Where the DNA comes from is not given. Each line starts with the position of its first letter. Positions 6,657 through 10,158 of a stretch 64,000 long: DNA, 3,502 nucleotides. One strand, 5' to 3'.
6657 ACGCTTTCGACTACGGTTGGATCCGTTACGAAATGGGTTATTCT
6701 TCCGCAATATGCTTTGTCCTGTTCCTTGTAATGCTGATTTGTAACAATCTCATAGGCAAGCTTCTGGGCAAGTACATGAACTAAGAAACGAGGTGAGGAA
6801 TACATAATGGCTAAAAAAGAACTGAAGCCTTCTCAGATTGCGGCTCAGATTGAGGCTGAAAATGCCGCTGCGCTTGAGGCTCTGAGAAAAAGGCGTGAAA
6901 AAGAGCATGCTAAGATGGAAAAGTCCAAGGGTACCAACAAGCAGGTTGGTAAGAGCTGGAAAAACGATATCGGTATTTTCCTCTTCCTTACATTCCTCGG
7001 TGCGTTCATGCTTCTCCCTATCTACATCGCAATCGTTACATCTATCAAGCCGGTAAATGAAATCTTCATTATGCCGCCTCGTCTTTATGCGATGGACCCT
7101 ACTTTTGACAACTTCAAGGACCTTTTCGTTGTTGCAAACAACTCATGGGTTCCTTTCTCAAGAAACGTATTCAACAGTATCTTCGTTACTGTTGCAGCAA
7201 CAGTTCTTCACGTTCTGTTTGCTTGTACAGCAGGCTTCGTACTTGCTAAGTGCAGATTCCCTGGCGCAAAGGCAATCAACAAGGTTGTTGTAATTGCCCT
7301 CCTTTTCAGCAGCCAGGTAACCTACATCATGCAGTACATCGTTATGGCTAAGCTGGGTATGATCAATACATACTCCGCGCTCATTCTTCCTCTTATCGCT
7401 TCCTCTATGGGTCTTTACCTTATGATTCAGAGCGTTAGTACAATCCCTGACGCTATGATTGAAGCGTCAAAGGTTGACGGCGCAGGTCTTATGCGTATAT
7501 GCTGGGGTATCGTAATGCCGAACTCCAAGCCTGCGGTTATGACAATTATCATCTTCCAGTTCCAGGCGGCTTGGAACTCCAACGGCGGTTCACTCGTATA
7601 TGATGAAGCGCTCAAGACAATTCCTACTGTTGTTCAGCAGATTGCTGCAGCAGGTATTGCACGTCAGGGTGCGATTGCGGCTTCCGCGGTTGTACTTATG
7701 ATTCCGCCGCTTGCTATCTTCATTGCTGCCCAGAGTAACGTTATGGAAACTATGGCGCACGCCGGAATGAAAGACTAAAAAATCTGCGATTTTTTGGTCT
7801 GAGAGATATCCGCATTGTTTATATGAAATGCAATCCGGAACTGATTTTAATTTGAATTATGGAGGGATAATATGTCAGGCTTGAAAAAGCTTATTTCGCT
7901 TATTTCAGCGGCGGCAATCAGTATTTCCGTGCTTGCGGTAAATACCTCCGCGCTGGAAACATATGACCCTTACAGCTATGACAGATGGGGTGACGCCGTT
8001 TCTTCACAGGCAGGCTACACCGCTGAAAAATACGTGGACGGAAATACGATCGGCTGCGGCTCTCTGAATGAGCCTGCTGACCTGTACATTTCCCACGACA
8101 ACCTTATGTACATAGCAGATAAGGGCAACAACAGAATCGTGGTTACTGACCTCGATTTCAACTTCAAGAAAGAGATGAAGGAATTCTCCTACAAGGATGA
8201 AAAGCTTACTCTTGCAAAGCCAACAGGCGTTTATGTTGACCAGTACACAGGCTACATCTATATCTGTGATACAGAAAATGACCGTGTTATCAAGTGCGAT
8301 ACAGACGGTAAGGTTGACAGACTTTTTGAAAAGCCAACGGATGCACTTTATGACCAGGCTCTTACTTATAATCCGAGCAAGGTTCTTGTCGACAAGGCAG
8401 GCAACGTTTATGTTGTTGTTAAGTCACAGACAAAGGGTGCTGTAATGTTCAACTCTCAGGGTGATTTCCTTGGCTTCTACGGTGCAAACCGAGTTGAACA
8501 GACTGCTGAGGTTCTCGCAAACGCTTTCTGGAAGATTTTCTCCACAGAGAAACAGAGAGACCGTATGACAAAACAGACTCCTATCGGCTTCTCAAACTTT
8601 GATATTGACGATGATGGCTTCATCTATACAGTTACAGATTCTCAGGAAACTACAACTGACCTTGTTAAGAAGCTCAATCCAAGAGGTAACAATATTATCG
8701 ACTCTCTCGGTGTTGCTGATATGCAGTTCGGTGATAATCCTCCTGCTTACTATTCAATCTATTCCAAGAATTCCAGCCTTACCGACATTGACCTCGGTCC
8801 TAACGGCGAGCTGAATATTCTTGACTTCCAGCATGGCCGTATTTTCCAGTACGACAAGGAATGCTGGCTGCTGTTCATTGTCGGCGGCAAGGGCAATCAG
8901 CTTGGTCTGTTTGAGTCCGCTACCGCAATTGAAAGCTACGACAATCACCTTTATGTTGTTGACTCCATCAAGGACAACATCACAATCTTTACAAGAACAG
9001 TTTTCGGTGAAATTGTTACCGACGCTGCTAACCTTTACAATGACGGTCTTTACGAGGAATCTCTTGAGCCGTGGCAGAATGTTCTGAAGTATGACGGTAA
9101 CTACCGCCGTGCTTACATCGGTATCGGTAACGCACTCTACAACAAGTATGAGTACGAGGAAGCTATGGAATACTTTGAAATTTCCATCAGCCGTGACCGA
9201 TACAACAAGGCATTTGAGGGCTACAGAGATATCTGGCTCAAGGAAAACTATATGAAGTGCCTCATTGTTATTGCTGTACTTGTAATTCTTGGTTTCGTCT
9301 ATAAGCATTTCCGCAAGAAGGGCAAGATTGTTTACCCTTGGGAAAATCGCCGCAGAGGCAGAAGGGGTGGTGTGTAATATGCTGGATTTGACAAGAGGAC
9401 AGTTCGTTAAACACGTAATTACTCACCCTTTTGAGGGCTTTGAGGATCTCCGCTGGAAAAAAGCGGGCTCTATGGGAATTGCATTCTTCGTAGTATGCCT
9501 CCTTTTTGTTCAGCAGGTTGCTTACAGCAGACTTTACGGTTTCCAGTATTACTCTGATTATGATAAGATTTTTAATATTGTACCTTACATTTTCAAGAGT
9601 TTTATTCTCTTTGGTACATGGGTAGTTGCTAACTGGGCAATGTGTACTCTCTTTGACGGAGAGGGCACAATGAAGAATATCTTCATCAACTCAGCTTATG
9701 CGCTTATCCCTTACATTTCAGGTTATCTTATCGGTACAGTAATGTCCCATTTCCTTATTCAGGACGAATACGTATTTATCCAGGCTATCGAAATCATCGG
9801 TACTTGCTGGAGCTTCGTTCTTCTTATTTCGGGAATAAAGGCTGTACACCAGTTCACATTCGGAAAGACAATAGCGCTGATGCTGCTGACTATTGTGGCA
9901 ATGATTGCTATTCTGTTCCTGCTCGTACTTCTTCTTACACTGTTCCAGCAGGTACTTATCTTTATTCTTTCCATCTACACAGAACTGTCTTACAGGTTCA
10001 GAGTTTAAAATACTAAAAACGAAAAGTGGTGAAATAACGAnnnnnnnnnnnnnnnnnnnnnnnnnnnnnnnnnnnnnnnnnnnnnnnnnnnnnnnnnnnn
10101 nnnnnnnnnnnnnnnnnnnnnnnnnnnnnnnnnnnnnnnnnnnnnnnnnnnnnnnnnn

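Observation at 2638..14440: Candidate undescribed uptake/processing system: one promoter, one giant SBP, two complete permease pairs, three accessory envelope proteins, no ATPase, no regulator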

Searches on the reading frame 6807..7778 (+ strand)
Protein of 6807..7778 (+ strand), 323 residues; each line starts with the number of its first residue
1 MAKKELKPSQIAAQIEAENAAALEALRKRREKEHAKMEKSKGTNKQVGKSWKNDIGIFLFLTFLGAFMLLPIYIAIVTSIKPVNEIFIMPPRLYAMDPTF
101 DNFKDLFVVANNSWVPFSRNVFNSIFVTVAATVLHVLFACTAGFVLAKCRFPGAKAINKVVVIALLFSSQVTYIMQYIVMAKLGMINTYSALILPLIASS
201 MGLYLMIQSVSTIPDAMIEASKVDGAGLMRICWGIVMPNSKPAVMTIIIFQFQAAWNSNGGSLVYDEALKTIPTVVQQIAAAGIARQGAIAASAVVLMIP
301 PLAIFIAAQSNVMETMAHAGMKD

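Call 4: search_protein_families(library=pfam, proteins=[window:6807-7778:+], max_evalue=0.01)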
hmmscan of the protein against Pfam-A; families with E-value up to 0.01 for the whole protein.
window:6807-7778:+ (323 aa): 1 family
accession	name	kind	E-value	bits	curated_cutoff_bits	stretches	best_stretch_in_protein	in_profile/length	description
PF00528.27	BPD_transp_1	-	9.3e-05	22.7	26.4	1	142-258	4-124/184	Binding-protein-dependent transport system inner membrane component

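Call 5: search_protein_families(library=ncbifam, proteins=[window:6807-7778:+], max_evalue=0.01)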
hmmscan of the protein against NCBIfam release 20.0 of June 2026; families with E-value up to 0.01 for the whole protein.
window:6807-7778:+ (323 aa): 11 families
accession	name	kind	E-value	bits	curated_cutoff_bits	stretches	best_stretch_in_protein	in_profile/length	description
NF008210.0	PRK10973.1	equivalog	1.5e-27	97.1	297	1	66-313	21-273/281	sn-glycerol-3-phosphate ABC transporter permease UgpE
NF040932.1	ABC_arch_GlcU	equivalog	2.4e-18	66.7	340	1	59-308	7-256/272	glucose ABC transporter permease GlcU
NF008231.0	PRK10998.1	equivalog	1.2e-11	44.8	261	1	59-323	19-296/296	maltose ABC transporter permease MalG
TIGR01581.1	Mo_ABC_porter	hypoth_equivalog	1.6e-07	31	210.3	1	123-299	25-217/225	ABC transporter permease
NF011624.0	PRK15050.1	equivalog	2.3e-06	27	247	1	70-307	30-281/297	2-aminoethylphosphonate ABC transporter permease subunit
NF006939.0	PRK09421.1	equivalog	1e-05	25.1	262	1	121-282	12-185/230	molybdate ABC transporter permease subunit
TIGR02141.1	modB_ABC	equivalog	0.00014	21.6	182.6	1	124-297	3-192/208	molybdate ABC transporter permease subunit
NF007047.0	PRK09500.1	equivalog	0.00067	19.3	326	1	59-310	9-250/257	spermidine/putrescine ABC transporter permease PotC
NF040839.1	tungstate_WtpB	equivalog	0.0014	18.3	340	0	87-307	16-243/251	tungstate ABC transporter permease WtpB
TIGR02139.1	permease_CysT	equivalog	0.0039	16.8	246.1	0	79-311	12-256/265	sulfate ABC transporter permease subunit CysT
TIGR01097.1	PhnE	equivalog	0.0044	16.5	216.7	1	92-253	31-193/252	phosphonate ABC transporter, permease protein PhnE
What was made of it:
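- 6807..7778 (+): g3, MalG/UgpE-type permease of pair 1. EAA loop EASKVDG. About 55 aa of charged cytoplasmic N-terminal tail. NCBIfam UgpE 1.5e-27 (call 5).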

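Call 86: search_solved_structures(query=window:6807-7778:+, max_evalue=0.001)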
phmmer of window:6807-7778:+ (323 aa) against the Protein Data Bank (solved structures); distinct sequences matched with E-value up to 0.001: 5.
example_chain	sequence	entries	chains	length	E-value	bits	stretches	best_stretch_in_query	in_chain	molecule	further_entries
8ja7_B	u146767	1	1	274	2.1e-16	63.5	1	62-315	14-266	Trehalose transport system permease protein SugB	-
7cad_B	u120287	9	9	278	1.4e-14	57.5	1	66-313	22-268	ABC transporter, permease protein SugB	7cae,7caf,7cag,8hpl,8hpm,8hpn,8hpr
4tqu_N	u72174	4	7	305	1.6e-11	47.4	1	63-276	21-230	AlgM2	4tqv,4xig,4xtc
9bcr_I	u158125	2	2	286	6.3e-06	29.1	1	60-310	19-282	Maltose/maltodextrin transport system permease protein MalG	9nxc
2r6g_G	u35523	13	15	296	1.2e-05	28.1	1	120-322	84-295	Maltose transport system permease protein malG | Maltose transporter subunit; membrane component of ABC superfamily | Binding-protein-dependent transport system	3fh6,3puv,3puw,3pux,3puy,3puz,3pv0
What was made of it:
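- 6807..7778 (+): Closest solved chains are SugB, AlgM2 and MalG (call 86).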

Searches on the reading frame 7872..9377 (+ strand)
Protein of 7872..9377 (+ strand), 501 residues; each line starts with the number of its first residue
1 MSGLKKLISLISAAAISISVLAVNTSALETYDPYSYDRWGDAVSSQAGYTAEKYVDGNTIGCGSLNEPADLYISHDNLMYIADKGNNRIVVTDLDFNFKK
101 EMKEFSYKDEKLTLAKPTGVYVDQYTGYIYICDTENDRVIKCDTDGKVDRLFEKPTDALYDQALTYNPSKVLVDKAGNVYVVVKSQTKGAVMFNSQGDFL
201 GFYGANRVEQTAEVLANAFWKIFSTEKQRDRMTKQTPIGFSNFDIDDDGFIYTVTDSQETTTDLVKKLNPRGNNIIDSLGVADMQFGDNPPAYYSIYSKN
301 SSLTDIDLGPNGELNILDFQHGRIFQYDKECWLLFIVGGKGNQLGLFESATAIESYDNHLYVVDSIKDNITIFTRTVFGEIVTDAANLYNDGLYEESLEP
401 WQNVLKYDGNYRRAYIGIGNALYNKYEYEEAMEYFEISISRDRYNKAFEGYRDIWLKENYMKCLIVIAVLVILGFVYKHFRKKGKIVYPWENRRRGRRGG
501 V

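Call 4: search_protein_families(library=pfam, proteins=[window:7872-9377:+], max_evalue=0.01)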
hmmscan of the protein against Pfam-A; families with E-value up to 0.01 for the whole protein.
window:7872-9377:+ (501 aa): 7 families
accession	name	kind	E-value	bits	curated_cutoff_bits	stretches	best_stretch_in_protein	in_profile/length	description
PF01436.27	NHL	-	4.8e-11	42.6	20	0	65-91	1-27/28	NHL repeat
PF08450.18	SGL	-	3.3e-05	24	26.3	1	76-157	145-225/246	SMP-30/Gluconolactonase/LRE-like region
PF25021.1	TEN_NHL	-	0.0027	17.2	27.1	0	64-89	328-353/357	Teneurin NHL domain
PF06739.17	SBBP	-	0.0034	17.7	20.5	0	166-182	13-29/38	Beta-propeller repeat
PF13374.12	TPR_10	-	0.0043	17.5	27.5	0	414-436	4-26/42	Tetratricopeptide repeat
PF13432.12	TPR_16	-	0.0087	16.9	32.7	0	388-439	7-58/65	Tetratricopeptide repeat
PF13414.12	TPR_11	-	0.0098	16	26.8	0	391-424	7-40/42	TPR repeat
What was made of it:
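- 7872..9377 (+): g4, an exported NHL beta-propeller plus TPR protein with a C-terminal TM anchor (454-482) and a basic cytoplasmic tail. Pfam NHL and TPR (call 4).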

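Call 5: search_protein_families(library=ncbifam, proteins=[window:7872-9377:+], max_evalue=0.01)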
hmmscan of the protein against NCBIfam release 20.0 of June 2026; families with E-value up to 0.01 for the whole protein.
window:7872-9377:+ (501 aa): 2 families
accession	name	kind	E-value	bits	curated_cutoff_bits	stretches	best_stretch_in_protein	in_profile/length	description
NF035926.1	scyF_NHL_VPEP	equivalog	8.6e-16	58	350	3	55-148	91-184/376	scytonemin biosynthesis PEP-CTERM protein ScyF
NF033206.1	ScyE_fam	subfamily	1.6e-05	24.6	80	0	130-190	38-97/333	ScyD/ScyE family protein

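Call 66: search_solved_structures(query=window:7872-9377:+, max_evalue=0.01)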
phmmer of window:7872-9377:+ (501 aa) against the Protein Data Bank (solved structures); distinct sequences matched with E-value up to 0.01: 72 (the best 60 are shown).
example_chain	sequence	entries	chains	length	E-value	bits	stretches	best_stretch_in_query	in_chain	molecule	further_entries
9qhb_A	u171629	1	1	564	2.8e-23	85.8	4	388-442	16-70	Engineered tetratricopeptide repeat protein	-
8bu0_A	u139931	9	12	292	2.8e-17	66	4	388-443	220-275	Consensus tetratricopeptide repeat protein | Crystal structure of an 8-repeat consensus TPR superhelix with Zinc. | Monomer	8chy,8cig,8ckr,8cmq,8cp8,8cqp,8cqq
6qsd_A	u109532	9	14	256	4.6e-15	58.7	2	64-182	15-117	Pizza6S | Pizza6-S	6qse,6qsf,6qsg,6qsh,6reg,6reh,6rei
6d69_A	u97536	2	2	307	1.5e-14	57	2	62-205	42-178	NHL Repeat Region of D. melanogaster Thin | Thin, isoform D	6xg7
6rej_A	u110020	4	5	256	4e-14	55.6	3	64-181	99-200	Pizza6-SH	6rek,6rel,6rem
7zpw_A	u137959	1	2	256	1.1e-13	54.1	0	64-144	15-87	Pizza6-TSK-TSH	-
3wwa_A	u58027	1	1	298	1.3e-13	53.9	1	64-181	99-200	Pizza7H protein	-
7zph_A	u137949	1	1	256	1.5e-13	53.7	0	64-144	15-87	Pizza6-TNK-RSH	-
6f0t_A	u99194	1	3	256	2.2e-13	53.1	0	64-144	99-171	Pizza6-SFW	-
7zqg_A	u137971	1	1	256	4.6e-13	52.1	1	64-182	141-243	Pizza6-KSH-TSH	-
9qhc_A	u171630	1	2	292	5e-13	52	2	388-442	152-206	Engineered tetratricopeptide repeat protein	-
7zpz_A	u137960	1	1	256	1.6e-12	50.3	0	64-144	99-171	Pizza6-TSR-TSH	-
7zq2_A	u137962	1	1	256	5.5e-12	48.5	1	64-181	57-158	Pizza6-RSH-TSH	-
3ww9_A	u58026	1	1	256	1.1e-11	47.6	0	64-143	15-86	pizza6 protein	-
6ren_A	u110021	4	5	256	1.4e-11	47.2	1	61-182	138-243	3fPizza6-SH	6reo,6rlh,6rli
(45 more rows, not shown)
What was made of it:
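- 7872..9377 (+): PDB hits to the PknD sensor propeller, Pizza designs and consensus TPR proteins (call 66).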

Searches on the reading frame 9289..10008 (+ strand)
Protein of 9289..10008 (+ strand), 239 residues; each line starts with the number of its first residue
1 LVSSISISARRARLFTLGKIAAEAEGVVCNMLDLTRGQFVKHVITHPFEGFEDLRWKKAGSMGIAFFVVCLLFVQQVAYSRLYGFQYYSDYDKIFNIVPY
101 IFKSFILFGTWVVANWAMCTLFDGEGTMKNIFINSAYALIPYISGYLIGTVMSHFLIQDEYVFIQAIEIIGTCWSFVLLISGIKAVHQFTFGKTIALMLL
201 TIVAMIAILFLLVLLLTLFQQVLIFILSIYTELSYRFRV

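Call 4: search_protein_families(library=pfam, proteins=[window:9289-10008:+], max_evalue=0.01)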
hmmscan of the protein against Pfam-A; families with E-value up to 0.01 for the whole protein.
window:9289-10008:+ (239 aa): 1 family
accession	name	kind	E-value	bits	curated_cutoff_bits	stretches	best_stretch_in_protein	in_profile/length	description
PF04893.22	Yip1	-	4.7e-17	62.8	28.6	1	41-211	1-172/173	Yip1 domain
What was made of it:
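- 9379..10008 (+): g5, a Yip1-domain multi-pass membrane protein of 209 aa. It is the C-terminal half of the NHL-TPR-Yip1 protein of other lineages. Pfam Yip1 4.7e-17 (call 4).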

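Call 5: search_protein_families(library=ncbifam, proteins=[window:9289-10008:+], max_evalue=0.01)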
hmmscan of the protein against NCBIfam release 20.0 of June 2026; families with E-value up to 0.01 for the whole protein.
window:9289-10008:+ (239 aa): 0 families
